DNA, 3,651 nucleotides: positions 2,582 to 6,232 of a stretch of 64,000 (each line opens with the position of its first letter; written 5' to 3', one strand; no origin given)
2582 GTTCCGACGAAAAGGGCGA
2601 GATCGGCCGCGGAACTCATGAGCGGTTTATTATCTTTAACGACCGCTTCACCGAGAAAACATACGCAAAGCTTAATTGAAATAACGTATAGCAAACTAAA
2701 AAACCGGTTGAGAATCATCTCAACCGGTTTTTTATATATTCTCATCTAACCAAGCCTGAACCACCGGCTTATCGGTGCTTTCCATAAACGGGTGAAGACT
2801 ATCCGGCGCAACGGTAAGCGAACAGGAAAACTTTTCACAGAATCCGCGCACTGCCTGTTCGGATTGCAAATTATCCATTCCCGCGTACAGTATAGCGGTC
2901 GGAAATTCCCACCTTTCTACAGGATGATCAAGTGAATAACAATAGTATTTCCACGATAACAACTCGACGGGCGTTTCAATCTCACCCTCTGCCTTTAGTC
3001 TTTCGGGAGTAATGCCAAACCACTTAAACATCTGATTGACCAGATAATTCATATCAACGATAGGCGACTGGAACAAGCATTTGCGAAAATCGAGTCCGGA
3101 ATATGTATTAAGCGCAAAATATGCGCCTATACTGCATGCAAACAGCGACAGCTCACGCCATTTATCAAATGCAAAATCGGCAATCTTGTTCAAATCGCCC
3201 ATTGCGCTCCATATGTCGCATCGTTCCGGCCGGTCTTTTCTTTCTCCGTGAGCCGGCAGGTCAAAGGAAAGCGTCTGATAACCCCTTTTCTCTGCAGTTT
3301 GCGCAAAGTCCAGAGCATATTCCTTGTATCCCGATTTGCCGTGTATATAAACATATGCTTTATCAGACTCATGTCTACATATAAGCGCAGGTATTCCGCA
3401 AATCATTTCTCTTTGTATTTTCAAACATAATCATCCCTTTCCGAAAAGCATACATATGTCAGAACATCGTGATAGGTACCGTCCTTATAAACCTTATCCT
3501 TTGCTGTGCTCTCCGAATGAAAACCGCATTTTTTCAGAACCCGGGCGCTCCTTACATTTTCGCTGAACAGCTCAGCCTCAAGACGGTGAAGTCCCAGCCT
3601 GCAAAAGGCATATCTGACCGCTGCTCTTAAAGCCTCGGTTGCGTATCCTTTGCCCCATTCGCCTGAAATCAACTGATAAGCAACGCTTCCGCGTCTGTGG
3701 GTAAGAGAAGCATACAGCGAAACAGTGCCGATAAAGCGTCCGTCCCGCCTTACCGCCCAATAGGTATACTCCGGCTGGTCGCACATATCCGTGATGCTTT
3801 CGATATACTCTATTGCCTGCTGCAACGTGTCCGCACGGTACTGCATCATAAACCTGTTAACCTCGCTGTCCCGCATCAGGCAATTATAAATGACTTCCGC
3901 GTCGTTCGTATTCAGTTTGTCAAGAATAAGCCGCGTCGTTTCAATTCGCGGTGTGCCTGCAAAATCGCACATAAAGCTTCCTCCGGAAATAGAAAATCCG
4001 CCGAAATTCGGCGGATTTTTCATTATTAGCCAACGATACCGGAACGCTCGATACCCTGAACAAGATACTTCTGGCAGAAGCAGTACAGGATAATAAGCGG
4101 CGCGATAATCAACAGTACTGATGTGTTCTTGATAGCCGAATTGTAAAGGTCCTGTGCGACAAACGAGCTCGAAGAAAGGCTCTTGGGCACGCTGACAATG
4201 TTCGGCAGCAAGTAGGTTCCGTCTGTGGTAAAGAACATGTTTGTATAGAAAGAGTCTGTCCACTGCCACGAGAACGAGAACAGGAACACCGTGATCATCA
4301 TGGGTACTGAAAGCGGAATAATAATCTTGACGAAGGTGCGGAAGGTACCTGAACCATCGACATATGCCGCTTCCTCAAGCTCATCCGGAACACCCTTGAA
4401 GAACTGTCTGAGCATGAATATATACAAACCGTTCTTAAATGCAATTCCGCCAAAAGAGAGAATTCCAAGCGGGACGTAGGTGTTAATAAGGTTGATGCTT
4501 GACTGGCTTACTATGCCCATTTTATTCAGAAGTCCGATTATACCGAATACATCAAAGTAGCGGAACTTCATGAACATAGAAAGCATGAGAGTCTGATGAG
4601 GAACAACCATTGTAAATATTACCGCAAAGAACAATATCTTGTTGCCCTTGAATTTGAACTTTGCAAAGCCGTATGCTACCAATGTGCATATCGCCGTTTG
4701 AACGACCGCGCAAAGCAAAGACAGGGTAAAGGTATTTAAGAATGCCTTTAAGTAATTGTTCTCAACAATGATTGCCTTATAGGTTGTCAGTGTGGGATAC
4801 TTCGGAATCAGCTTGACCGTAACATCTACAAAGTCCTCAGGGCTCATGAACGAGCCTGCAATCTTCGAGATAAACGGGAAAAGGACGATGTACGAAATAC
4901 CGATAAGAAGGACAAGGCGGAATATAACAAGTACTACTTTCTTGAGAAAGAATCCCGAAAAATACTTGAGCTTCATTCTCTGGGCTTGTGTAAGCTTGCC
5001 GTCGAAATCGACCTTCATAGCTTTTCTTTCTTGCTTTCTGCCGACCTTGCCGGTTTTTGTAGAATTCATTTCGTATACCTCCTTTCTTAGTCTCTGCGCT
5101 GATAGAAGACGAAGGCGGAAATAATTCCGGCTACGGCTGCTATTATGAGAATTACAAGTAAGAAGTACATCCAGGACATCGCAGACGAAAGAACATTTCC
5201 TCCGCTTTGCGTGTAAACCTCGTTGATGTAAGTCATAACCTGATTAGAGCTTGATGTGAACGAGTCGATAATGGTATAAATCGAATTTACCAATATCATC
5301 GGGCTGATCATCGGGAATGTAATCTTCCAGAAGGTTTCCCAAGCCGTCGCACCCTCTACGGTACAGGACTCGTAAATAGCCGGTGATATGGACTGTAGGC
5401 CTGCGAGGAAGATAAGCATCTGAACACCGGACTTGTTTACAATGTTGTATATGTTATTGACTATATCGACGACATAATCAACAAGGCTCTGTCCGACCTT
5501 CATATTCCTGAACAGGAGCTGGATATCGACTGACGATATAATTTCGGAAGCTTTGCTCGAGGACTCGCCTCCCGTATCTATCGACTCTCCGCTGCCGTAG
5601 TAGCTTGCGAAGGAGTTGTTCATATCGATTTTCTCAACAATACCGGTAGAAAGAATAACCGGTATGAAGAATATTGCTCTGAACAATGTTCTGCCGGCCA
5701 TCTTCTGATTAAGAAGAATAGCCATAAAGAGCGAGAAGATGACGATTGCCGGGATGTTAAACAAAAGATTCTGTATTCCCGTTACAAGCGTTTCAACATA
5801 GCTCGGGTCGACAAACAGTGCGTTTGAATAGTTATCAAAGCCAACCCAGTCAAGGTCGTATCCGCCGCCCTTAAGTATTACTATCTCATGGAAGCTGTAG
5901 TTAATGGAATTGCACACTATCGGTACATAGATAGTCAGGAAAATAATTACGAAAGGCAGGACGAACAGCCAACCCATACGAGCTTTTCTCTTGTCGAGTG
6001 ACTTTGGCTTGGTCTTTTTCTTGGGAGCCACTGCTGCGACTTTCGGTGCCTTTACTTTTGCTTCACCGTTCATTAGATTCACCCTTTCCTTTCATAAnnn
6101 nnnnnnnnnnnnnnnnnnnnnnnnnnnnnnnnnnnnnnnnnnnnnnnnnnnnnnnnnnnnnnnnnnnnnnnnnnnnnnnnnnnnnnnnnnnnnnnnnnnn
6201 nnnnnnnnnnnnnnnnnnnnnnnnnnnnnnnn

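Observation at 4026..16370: Operon-like array: one giant binding protein, two full sugar-type permease pairs, an NHL/Yip1 fusion and a DUF5696-like secreted protein, with no ATPase, regulator or known hydrolase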

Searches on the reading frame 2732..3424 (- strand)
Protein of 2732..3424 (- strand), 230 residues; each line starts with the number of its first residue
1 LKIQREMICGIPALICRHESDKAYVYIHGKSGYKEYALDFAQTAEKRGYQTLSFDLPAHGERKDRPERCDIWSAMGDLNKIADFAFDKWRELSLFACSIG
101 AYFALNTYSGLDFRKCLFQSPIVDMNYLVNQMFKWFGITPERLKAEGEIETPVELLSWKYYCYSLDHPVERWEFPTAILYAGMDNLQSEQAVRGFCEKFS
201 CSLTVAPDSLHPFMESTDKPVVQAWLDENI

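Call 3: search_protein_families(library=pfam, proteins=[window:2732-3424:-], max_evalue=0.01)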
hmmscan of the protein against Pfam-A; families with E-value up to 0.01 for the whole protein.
window:2732-3424:- (230 aa): 3 families
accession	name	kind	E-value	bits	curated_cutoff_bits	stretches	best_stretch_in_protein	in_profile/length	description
PF12146.15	Hydrolase_4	-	2.6e-06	27.4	27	1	20-126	3-114/239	Serine aminopeptidase, S33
PF00561.26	Abhydrolase_1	-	0.0013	18.9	25.8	0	26-81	5-62/245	alpha/beta hydrolase fold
PF12697.13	Abhydrolase_6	-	0.0019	19.3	26.3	1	27-137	4-109/217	Alpha/beta hydrolase family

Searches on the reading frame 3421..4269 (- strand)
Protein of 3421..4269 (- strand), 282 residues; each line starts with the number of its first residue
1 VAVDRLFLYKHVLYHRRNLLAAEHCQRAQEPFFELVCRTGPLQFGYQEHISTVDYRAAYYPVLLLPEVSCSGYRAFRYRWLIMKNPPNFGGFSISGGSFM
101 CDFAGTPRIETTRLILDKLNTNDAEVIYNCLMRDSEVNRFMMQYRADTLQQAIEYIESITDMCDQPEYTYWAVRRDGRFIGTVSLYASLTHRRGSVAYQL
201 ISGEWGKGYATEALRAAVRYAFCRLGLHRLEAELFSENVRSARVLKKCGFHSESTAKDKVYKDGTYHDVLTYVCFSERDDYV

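Call 3: search_protein_families(library=pfam, proteins=[window:3421-4269:-], max_evalue=0.01)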
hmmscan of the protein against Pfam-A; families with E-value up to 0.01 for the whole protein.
window:3421-4269:- (282 aa): 4 families
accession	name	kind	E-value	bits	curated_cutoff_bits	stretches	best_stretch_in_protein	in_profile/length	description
PF13302.13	Acetyltransf_3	-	1.6e-29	103.8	25.4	1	113-251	1-138/138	Acetyltransferase (GNAT) domain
PF00583.31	Acetyltransf_1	-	3.5e-13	50.3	20.7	1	157-250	19-116/116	Acetyltransferase (GNAT) family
PF13420.13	Acetyltransf_4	-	1.7e-09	38.4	24.3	1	119-269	4-153/155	Acetyltransferase (GNAT) domain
PF13523.12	Acetyltransf_8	-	0.00038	20.6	27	1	132-254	13-141/145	Acetyltransferase (GNAT) domain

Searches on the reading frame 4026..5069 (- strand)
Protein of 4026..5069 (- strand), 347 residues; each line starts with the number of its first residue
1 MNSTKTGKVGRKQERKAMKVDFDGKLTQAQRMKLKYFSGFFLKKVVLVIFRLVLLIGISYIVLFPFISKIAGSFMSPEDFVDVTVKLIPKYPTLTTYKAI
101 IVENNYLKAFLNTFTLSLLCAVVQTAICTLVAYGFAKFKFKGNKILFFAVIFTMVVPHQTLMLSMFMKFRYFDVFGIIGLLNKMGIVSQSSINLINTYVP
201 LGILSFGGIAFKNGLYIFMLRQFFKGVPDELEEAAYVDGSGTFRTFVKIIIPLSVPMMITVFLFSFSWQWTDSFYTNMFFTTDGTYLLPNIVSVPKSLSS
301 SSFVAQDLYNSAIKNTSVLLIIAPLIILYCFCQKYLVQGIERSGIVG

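Call 3: search_protein_families(library=pfam, proteins=[window:4026-5069:-], max_evalue=0.01)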
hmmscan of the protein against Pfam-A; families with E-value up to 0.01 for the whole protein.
window:4026-5069:- (347 aa): 1 family
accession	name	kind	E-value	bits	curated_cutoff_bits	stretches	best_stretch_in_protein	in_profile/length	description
PF00528.27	BPD_transp_1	-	6.5e-14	52.5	26.4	1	132-340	5-182/184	Binding-protein-dependent transport system inner membrane component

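Call 4: search_protein_families(library=ncbifam, proteins=[window:4026-5069:-], max_evalue=0.01)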
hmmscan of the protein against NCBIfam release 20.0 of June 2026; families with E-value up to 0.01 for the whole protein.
window:4026-5069:- (347 aa): 14 families
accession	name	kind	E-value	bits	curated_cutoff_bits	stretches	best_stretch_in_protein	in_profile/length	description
NF008231.0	PRK10998.1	equivalog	2.9e-20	73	261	1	28-345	7-294/296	maltose ABC transporter permease MalG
NF008210.0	PRK10973.1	equivalog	1.5e-17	64.2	297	1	47-340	8-276/281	sn-glycerol-3-phosphate ABC transporter permease UgpE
NF040932.1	ABC_arch_GlcU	equivalog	2.8e-14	53.4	340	1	52-341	7-265/272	glucose ABC transporter permease GlcU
TIGR01581.1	Mo_ABC_porter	hypoth_equivalog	6.4e-10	38.9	210.3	1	100-267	13-169/225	ABC transporter permease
NF007047.0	PRK09500.1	equivalog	3e-09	36.8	326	1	93-289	43-215/257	spermidine/putrescine ABC transporter permease PotC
TIGR02139.1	permease_CysT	equivalog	2.7e-08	33.7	246.1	1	94-270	36-201/265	sulfate ABC transporter permease subunit CysT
NF007044.0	PRK09497.1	equivalog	1.8e-07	30.9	348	1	54-336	12-278/285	spermidine/putrescine ABC transporter permease PotB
NF040839.1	tungstate_WtpB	equivalog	6.4e-07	29.2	340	1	93-266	29-190/251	tungstate ABC transporter permease WtpB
NF006939.0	PRK09421.1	equivalog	4.7e-05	22.9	262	1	102-267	4-159/230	molybdate ABC transporter permease subunit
TIGR02141.1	modB_ABC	equivalog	8.1e-05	22.3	182.6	1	113-267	3-146/208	molybdate ABC transporter permease subunit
NF008208.0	PRK10971.1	equivalog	0.00012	21.6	415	1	94-271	44-210/277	sulfate/thiosulfate ABC transporter permease CysT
TIGR00969.1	3a0106s02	subfamily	0.00017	21.1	240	1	94-267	47-209/272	sulfate ABC transporter permease subunit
TIGR03262.1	PhnU2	equivalog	0.00027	19.7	593.25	1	94-272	40-204/546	putative 2-aminoethylphosphonate ABC transporter permease subunit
NF007852.0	PRK10561.1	equivalog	0.00032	20.6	335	1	89-327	51-282/295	sn-glycerol-3-phosphate ABC transporter permease UgpA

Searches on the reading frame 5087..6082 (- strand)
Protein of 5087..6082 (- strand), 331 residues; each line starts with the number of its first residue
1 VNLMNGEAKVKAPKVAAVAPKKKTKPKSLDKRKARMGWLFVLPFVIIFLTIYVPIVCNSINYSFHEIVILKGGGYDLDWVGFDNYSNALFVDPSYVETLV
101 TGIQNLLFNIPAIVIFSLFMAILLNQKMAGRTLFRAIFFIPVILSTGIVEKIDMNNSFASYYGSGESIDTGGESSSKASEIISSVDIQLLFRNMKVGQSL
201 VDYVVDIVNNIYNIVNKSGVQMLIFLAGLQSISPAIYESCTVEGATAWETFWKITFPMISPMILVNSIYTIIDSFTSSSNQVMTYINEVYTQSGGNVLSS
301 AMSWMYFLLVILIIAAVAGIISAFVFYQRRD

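Call 3: search_protein_families(library=pfam, proteins=[window:5087-6082:-], max_evalue=0.01)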
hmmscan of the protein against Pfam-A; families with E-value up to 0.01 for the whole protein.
window:5087-6082:- (331 aa): 1 family
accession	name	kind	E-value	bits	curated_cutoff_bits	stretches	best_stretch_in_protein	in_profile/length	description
PF00528.27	BPD_transp_1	-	5.4e-09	36.5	26.4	1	222-328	69-176/184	Binding-protein-dependent transport system inner membrane component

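Call 4: search_protein_families(library=ncbifam, proteins=[window:5087-6082:-], max_evalue=0.01)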
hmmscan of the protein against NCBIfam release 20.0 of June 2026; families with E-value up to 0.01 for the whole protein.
window:5087-6082:- (331 aa): 9 families
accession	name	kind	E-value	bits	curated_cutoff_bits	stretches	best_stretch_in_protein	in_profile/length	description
NF007852.0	PRK10561.1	equivalog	1.6e-12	47.9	335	2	33-146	10-119/295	sn-glycerol-3-phosphate ABC transporter permease UgpA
NF040932.1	ABC_arch_GlcU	equivalog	3e-05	23.8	340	1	214-275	144-202/272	glucose ABC transporter permease GlcU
TIGR01581.1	Mo_ABC_porter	hypoth_equivalog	0.00012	21.7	210.3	1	226-272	123-169/225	ABC transporter permease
NF008232.0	PRK10999.1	equivalog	0.00012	20.9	392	1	222-280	390-445/520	maltose ABC transporter permease MalF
NF008208.0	PRK10971.1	equivalog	0.00019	21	415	0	229-275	163-209/277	sulfate/thiosulfate ABC transporter permease CysT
TIGR00969.1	3a0106s02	subfamily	0.00047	19.7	240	1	229-267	166-204/272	sulfate ABC transporter permease subunit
NF008231.0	PRK10998.1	equivalog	0.0015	18.1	261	1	228-277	180-229/296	maltose ABC transporter permease MalG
TIGR02139.1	permease_CysT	equivalog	0.003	17.2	246.1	0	229-265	155-191/265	sulfate ABC transporter permease subunit CysT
NF006939.0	PRK09421.1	equivalog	0.0033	16.9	262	0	229-276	116-163/230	molybdate ABC transporter permease subunit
